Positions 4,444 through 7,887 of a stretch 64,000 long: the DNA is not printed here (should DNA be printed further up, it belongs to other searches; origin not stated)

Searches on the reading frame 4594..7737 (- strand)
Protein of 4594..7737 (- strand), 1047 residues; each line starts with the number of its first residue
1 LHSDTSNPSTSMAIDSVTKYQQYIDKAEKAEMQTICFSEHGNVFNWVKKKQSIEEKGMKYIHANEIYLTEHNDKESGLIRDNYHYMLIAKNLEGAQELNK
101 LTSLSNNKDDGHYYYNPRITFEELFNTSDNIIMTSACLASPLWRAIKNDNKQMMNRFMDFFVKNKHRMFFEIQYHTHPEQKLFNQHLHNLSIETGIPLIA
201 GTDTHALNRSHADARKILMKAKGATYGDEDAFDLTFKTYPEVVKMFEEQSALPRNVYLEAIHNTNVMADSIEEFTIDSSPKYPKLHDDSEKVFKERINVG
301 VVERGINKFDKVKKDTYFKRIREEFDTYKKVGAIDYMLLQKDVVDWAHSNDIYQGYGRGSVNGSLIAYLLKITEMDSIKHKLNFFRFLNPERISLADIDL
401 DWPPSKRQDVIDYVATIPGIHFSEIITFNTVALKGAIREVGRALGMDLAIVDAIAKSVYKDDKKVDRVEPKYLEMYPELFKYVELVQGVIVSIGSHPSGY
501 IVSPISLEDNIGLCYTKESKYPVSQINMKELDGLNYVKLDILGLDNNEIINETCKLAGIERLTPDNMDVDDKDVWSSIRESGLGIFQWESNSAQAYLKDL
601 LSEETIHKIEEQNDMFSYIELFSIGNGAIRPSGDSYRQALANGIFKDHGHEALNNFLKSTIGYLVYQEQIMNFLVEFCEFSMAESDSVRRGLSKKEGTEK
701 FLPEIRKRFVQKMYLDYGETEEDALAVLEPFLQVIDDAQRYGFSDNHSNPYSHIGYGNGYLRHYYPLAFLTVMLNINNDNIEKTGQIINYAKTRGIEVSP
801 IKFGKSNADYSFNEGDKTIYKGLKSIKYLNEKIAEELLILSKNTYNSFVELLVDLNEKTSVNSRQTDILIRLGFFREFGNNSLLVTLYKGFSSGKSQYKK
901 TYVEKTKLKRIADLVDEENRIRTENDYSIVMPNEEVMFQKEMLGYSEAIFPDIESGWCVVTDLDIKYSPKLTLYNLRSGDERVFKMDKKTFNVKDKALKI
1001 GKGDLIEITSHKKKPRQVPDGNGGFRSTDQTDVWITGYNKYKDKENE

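Call 12: search_protein_families(library=phrogs, proteins=[window:4594-7737:-], max_evalue=0.001)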
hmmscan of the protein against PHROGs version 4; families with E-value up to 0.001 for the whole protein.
window:4594-7737:- (1047 aa): 9 families
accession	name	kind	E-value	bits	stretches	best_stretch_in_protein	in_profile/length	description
phrog_405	-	DNA, RNA and nucleotide metabolism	3.3e-236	788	1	12-999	54-1045/1190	DNA polymerase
phrog_11165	-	DNA, RNA and nucleotide metabolism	3.4e-66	224.8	1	288-843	10-577/782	DNA polymerase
phrog_7513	-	unknown function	2.5e-54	185.9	1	1-395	16-451/461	-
phrog_12219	-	DNA, RNA and nucleotide metabolism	3.5e-49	168.8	1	396-920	2-564/823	DNA polymerase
phrog_11119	-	DNA, RNA and nucleotide metabolism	7.1e-45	154.8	1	772-1042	1-295/299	DNA polymerase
phrog_21652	-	DNA, RNA and nucleotide metabolism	4.2e-38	132.2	1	348-712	25-427/476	DNA polymerase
phrog_13169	-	DNA, RNA and nucleotide metabolism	1.9e-20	74.2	1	16-393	17-414/463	DNA polymerase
phrog_11127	-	DNA, RNA and nucleotide metabolism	1.6e-08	35.7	1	309-388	91-170/171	DNA polymerase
phrog_4335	-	unknown function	2.4e-06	28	1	729-838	19-126/421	-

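Call 13: search_protein_families(library=pfam, proteins=[window:4594-7737:-], max_evalue=0.001)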
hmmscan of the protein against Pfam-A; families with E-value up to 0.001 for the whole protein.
window:4594-7737:- (1047 aa): 4 families
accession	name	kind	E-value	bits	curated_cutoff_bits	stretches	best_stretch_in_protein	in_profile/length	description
PF07733.18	DNA_pol3_alpha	-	2.8e-56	191.5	23.9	1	307-543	12-260/260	Bacterial DNA polymerase III alpha NTPase domain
PF02811.25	PHP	-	3.7e-21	76.6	26.4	1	12-175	8-164/164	PHP domain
PF17657.6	DNA_pol3_finger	-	2.5e-16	59.9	22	1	549-713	4-162/166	Bacterial DNA polymerase III alpha subunit finger domain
PF14579.12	HHH_6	-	2.7e-09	37.5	25.6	1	795-881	1-86/90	Helix-hairpin-helix motif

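Call 75: search_dna_similar(query=window:4594-7737:-, collection=phages, mode=protein, max_rows=12)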
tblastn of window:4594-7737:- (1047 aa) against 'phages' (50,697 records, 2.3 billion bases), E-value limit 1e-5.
Records with a match: 1440; places in all: 1447; records where one place covers at least 80% of the query: 641.
Best place of each record, by identity: <60% 1440.
By first word of the organism name: Pseudomonas 302; Mycobacterium 282; Streptomyces 211; Gordonia 132; Bacillus 99; Bacteriophage 56; Staphylococcus 47; Microbacterium 36; Escherichia 31; Lactococcus 22; and 57 more.
By host as written in the record: Mycobacterium smegmatis mc2 155 204; Pseudomonas aeruginosa 118; - 113; Pseudomonas aeruginosa PAO1 86; Streptomyces griseus ATCC 10137 81; Gordonia terrae 3612 65; Streptomyces lividans JI 1326 44; Mycobacterium smegmatis mc#155 37; and 239 more.
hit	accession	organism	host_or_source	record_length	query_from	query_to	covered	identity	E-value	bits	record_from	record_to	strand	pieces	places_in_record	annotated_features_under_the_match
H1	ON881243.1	Bacillus phage PK-3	Bacillus sp.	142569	2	1008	96%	57.0%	0e+0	1189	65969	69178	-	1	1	PHP domain-containing protein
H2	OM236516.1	Bacillus phage FADO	Bacillus subtilis BEST7003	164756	2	1008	96%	56.9%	0e+0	1189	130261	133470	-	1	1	DNA polymerase III alpha subunit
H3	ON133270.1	Bacillus phage 2S-4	Rosselomorea vietnamensis FJAT-46955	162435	2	1008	96%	56.9%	0e+0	1189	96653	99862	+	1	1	DNA-directed DNA polymerase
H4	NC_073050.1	Bacillus phage FADO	Bacillus subtilis BEST7003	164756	2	1008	96%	56.9%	0e+0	1189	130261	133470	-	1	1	DNA polymerase III alpha subunit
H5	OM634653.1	Bacillus phage vB_BsuS_PJN02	Bacillus subtilis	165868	2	1008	96%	56.9%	0e+0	1188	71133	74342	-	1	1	DNA polymerase III alpha subunit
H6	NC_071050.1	Bacillus phage vB_BsuS_PJN02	Bacillus subtilis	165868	2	1008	96%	56.9%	0e+0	1188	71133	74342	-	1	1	DNA polymerase III alpha subunit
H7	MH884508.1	Bacillus phage vB_BcoS-136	Bacillus cohnii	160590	1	1014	97%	55.9%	0e+0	1185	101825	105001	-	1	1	dnaE: DNA polymerase III subunit alpha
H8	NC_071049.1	Bacillus phage vB_BcoS-136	Bacillus cohnii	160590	1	1014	97%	55.9%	0e+0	1185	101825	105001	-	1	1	dnaE: DNA polymerase III subunit alpha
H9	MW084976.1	Bacillus phage Kirov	Bacillus cereus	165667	1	1035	99%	54.5%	0e+0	1166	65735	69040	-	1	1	DNA polymerase III alpha subunit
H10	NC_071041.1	Bacillus phage Kirov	Bacillus cereus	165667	1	1035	99%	54.5%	0e+0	1166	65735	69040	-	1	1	DNA polymerase III alpha subunit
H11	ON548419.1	Bacillus phage vB_BanS-Thrax3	Bacillus anthracis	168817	1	1014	97%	55.1%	0e+0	1155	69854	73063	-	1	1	DNA polymerase III alpha subunit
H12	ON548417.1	Bacillus phage vB_BanS-Thrax1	Bacillus anthracis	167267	1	1014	97%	55.1%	0e+0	1154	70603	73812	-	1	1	DNA polymerase III alpha subunit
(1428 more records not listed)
